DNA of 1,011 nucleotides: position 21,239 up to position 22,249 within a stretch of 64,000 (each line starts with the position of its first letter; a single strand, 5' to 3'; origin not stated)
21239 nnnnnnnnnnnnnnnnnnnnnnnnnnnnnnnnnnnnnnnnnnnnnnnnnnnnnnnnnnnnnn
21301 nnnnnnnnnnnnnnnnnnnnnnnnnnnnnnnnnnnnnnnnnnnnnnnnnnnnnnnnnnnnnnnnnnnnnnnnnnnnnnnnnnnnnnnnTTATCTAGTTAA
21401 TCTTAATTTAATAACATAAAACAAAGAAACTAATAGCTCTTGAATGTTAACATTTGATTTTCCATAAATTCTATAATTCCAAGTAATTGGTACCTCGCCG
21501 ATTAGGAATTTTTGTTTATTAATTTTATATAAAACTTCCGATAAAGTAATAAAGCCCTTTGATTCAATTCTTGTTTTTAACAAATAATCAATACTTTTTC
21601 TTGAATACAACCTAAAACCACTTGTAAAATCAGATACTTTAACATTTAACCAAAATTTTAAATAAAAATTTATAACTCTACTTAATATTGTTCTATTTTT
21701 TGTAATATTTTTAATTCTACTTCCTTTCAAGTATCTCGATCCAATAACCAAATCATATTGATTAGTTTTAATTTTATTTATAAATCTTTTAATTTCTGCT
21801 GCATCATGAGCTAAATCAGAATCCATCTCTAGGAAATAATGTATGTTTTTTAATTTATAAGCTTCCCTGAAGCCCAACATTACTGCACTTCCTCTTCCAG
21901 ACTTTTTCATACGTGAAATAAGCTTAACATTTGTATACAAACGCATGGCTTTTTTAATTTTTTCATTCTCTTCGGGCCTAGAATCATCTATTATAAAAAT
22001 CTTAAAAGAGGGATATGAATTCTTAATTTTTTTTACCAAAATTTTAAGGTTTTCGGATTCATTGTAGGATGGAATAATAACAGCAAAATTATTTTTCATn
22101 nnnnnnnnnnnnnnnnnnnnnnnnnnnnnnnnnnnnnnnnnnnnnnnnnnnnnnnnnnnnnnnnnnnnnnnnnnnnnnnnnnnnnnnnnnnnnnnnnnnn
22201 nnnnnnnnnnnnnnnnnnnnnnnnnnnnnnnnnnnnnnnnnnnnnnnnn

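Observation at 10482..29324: About 19 kb glycan / protein-glycosylation supercluster dominated by GT-C fold membrane transferases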

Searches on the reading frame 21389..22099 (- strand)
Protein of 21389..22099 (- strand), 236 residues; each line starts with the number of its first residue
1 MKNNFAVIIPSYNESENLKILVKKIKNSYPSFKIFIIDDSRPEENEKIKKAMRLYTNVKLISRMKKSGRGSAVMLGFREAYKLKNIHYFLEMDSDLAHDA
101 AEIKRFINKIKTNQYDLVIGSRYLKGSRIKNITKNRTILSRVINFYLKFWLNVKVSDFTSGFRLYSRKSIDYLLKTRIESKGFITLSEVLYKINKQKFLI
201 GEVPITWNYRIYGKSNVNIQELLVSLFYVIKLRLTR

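Call 4: search_protein_families(library=pfam, proteins=[window:21389-22099:-], max_evalue=0.01)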
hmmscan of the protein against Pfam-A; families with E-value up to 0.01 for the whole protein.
window:21389-22099:- (236 aa): 2 families
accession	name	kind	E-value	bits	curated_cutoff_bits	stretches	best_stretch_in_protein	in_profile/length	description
PF00535.33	Glycos_transf_2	-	4.5e-27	95.5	23.3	1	7-171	2-165/168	Glycosyl transferase family 2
PF13641.12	Glyco_tranf_2_3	-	0.0013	19.2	27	1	4-124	2-125/230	Glycosyltransferase like family 2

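Call 11: search_protein_families(library=ncbifam, proteins=[window:21389-22099:-], max_evalue=0.01)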
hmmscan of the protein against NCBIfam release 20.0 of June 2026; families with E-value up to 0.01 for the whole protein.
window:21389-22099:- (236 aa): 12 families
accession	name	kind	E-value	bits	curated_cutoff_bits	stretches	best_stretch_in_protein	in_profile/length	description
TIGR04182.1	glyco_TIGR04182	equivalog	5.1e-18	65.5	325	1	6-213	3-196/293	S-layer glycoprotein N-glycosyltransferase AglJ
NF058614.1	PPMAGASynPpgS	equivalog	2.4e-17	63.1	370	1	7-216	4-205/226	polyprenyl-phospho-N-acetylgalactosaminyl synthase PpgS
NF007986.1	PRK10714.1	equivalog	1.9e-13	50.1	529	1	4-229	7-221/316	undecaprenyl-phosphate 4-deoxy-4-formamido-L-arabinose transferase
NF047588.1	GlcsyltransPgfSStrep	equivalog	6.7e-13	48.5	500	1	5-176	3-170/308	glycosyltransferase PgfS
TIGR03937.1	PgaC_IcaA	equivalog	3.6e-08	32.8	422.3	1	5-113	47-153/407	poly-beta-1,6-N-acetyl-D-glucosamine synthase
TIGR04283.1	glyco_like_mftF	equivalog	2.9e-07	30.3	182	1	6-131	2-123/221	TIGR04283 family arsenosugar biosynthesis glycosyltransferase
TIGR03469.1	HpnB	hypoth_equivalog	6.1e-07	28.8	379.25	1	5-119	46-169/386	hopene-associated glycosyltransferase HpnB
TIGR04440.1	glyco_TIGR04440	domain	1.7e-05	24.7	70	1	5-133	2-130/215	TIGR00180 family glycosyltransferase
NF047683.1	TeichurnBiosyTuaG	equivalog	2.8e-05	23.9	400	1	3-119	6-120/252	teichuronic acid biosynthesis protein TuaG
NF045692.1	OglycostaseCruG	equivalog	4e-05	22.7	600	1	5-119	43-161/386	2'-O-glycosyltransferase CruG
TIGR01556.1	rhamnosyltran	subfamily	0.00013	21.2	200.55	1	17-123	6-112/281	rhamnosyltransferase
NF038299.1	EPS_HpsN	equivalog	0.00036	19.6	425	1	5-62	3-60/317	hormogonium polysaccharide biosynthesis glycosyltransferase HpsN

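Call 60: search_solved_structures(query=window:21389-22099:-, max_evalue=0.001)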
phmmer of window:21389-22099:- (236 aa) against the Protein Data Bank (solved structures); distinct sequences matched with E-value up to 0.001: 4.
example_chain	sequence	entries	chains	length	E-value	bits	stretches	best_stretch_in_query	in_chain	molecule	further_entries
5mlz_A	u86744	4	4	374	2.9e-23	85.9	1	5-230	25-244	Dolichol monophosphate mannose synthase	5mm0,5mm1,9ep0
9bhc_C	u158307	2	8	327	3.4e-08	36.6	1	5-230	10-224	Undecaprenyl-phosphate 4-deoxy-4-formamido-L-arabinose transferase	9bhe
8vxh_A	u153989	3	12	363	4.6e-08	36.2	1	5-230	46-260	Undecaprenyl-phosphate 4-deoxy-4-formamido-L-arabinose transferase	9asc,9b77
9hwj_A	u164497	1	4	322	1.4e-07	34.6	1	5-230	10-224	Undecaprenyl-phosphate 4-deoxy-4-formamido-L-arabinose transferase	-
